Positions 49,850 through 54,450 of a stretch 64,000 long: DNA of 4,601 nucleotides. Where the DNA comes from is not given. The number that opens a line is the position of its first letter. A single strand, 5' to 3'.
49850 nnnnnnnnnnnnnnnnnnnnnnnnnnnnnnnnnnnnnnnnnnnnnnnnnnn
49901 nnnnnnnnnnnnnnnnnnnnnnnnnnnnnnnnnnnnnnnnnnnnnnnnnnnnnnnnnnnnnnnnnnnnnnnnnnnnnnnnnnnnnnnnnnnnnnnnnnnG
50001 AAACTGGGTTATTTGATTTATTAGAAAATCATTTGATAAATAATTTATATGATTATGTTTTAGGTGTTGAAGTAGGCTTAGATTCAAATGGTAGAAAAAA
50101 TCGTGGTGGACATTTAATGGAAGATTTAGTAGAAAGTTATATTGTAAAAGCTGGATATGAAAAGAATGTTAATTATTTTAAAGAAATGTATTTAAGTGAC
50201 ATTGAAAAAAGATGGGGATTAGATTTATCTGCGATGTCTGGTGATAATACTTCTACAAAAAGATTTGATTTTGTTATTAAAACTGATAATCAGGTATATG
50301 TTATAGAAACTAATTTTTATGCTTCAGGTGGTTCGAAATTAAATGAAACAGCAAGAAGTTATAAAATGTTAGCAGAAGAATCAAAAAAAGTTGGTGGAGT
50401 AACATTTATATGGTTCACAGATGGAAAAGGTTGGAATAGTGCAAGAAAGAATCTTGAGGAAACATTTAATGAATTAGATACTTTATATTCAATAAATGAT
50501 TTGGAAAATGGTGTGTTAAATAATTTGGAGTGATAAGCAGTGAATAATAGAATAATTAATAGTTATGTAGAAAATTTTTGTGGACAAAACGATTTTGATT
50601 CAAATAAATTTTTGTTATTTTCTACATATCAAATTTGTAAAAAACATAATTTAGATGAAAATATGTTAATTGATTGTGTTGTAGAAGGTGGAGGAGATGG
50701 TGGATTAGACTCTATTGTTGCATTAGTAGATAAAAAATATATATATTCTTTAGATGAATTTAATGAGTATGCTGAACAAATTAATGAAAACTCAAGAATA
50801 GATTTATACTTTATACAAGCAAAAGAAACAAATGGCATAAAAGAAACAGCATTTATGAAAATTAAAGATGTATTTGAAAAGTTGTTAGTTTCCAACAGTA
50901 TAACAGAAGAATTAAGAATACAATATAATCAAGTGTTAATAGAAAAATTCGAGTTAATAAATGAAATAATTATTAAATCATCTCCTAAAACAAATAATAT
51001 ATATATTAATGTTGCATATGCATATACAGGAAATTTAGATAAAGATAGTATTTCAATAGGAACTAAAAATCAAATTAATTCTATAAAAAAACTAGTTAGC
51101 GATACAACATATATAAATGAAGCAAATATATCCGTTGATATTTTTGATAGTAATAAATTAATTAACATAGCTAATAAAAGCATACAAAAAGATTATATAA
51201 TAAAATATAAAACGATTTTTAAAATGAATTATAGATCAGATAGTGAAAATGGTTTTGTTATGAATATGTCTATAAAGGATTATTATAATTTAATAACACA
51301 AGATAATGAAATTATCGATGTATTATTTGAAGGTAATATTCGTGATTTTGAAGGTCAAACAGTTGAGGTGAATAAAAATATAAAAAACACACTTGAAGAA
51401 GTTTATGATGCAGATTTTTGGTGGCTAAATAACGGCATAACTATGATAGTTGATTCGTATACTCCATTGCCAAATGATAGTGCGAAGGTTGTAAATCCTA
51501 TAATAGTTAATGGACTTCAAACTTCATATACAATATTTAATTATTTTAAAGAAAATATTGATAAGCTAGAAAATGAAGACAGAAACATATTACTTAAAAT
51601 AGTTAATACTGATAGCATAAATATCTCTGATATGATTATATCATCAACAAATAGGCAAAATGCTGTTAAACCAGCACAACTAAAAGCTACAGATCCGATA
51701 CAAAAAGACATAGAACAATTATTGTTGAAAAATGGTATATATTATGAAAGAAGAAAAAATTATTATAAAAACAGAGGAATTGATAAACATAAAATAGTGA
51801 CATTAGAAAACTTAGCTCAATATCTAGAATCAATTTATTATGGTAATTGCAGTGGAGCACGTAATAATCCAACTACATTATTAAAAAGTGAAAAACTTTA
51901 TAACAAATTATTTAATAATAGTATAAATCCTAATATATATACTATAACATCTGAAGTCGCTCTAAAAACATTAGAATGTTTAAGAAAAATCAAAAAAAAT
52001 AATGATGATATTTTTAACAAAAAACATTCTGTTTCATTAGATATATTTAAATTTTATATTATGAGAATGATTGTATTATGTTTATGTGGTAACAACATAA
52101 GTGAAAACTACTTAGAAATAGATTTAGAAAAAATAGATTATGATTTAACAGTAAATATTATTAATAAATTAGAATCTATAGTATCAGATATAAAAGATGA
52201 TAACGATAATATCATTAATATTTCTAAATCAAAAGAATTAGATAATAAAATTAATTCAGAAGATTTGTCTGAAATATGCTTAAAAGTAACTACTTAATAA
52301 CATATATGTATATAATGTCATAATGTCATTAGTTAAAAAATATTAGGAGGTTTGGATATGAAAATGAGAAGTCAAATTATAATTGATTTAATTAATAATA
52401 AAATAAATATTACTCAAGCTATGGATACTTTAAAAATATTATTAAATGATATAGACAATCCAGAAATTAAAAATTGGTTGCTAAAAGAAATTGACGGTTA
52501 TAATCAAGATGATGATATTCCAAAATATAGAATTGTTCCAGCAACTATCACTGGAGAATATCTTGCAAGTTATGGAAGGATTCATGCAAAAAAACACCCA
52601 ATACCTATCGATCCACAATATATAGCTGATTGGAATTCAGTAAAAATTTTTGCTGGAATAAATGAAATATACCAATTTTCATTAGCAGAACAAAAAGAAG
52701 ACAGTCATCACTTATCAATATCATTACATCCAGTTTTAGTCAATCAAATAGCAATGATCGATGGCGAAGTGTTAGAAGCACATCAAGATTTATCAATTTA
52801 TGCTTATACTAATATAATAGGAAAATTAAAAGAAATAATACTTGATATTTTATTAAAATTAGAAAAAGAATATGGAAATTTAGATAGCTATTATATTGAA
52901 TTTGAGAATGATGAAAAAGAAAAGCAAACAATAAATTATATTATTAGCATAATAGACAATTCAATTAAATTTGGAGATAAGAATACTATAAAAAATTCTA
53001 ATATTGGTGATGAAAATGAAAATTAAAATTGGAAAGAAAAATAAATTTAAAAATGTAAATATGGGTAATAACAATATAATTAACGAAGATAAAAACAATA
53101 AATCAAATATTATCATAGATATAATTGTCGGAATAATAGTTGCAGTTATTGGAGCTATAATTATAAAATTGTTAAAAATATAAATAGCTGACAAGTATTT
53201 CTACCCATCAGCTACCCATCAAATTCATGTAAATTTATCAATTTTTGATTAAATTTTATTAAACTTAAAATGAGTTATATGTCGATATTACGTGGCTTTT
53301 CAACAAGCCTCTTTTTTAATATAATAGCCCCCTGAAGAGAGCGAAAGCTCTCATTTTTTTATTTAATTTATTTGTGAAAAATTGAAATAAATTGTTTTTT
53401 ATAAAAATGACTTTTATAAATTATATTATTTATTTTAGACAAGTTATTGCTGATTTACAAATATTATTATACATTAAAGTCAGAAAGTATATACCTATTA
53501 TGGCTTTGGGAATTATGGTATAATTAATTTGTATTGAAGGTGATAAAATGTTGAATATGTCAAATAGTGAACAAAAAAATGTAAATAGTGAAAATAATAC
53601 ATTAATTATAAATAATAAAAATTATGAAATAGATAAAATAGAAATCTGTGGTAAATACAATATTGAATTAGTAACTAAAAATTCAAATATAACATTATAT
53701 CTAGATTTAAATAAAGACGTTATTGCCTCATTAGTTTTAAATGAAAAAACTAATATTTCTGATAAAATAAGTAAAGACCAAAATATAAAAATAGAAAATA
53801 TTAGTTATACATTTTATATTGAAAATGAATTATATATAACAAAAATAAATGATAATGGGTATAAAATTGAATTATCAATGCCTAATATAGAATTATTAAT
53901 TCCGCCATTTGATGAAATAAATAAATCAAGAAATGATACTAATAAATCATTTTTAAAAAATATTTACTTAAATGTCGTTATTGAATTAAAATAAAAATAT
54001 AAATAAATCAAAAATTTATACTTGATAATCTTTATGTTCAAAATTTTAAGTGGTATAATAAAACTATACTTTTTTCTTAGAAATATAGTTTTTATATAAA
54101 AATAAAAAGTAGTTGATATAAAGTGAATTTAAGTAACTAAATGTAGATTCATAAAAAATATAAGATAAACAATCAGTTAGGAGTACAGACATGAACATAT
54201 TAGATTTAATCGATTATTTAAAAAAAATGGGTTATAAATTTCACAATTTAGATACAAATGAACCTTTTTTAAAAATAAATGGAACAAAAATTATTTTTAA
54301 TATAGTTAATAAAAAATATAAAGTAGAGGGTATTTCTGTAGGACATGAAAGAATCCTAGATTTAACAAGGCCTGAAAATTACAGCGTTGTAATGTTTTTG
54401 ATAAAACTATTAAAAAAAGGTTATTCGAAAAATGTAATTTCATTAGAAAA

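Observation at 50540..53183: AIPR-like gene, then a 224-aa unknown gene, then an overlapping 55-aa membrane peptide: candidate three-gene abortive-infection module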

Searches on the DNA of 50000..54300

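Call 67: search_rna_families(source=window, start=50000, end=54300, threshold=evalue, max_evalue=1)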
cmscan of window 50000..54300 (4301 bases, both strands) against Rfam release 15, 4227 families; matches with E-value up to 1: 1.
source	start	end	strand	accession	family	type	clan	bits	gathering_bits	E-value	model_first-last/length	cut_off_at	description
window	52463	52543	+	RF02774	KatA_thermometer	Cis-reg; thermoregulator;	-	25.7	111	0.4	1-154/154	no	KatA 5' UTR thermometer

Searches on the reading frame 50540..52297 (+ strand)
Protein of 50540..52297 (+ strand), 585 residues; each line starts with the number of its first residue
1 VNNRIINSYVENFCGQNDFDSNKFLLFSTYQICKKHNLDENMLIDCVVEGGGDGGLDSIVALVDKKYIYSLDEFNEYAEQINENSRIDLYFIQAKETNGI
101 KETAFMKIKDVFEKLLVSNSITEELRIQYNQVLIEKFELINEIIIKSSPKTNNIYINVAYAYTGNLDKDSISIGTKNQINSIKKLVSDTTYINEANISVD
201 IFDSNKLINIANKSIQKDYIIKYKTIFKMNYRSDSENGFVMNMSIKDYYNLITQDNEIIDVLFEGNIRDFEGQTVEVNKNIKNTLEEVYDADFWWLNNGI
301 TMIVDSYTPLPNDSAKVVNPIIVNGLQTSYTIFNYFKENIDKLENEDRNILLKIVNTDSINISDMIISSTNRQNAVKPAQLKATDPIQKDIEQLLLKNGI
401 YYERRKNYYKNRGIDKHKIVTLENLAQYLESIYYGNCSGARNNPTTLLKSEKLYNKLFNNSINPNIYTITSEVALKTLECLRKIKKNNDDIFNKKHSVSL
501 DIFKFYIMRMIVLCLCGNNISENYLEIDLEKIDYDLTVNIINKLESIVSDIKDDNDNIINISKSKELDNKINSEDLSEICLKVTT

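Call 4: search_protein_families(library=pfam, proteins=[window:50540-52297:+], max_evalue=0.1)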
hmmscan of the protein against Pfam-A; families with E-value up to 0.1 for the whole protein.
window:50540-52297:+ (585 aa): 1 family
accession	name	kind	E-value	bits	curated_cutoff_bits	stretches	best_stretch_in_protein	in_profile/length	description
PF10592.14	AIPR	-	1.1e-35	124.2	25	1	263-553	1-298/308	AIPR protein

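Call 5: search_protein_families(library=padloc, proteins=[window:50540-52297:+], max_evalue=0.1)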
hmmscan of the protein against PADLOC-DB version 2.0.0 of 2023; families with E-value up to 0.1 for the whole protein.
window:50540-52297:+ (585 aa): 1 family
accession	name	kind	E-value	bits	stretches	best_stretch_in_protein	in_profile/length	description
PDLC02357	AbiU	-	9e-131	435.7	1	2-573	2-532/537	AbiU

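Call 6: search_protein_families(library=ncbifam, proteins=[window:50540-52297:+], max_evalue=0.1)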
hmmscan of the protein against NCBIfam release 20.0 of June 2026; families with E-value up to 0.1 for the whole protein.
window:50540-52297:+ (585 aa): 1 family
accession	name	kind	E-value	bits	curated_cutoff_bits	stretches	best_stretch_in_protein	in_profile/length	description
NF041935.1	MzaE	equivalog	1.6e-08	33.5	1050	1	262-396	243-386/593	MZA anti-phage system associated AIPR family protein MzaE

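Call 72: search_protein_families(library=phrogs, proteins=[window:50540-52297:+], max_evalue=0.01)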
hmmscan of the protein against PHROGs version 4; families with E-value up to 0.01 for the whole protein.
window:50540-52297:+ (585 aa): 2 families
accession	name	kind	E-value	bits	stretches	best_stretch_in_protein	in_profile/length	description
phrog_31871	-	unknown function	1e-50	173.7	1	287-559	15-297/328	-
phrog_1841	-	moron, auxiliary metabolic gene and host takeover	1e-40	141.2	1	26-573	39-551/567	Abi alpha-like abortive infection mechanism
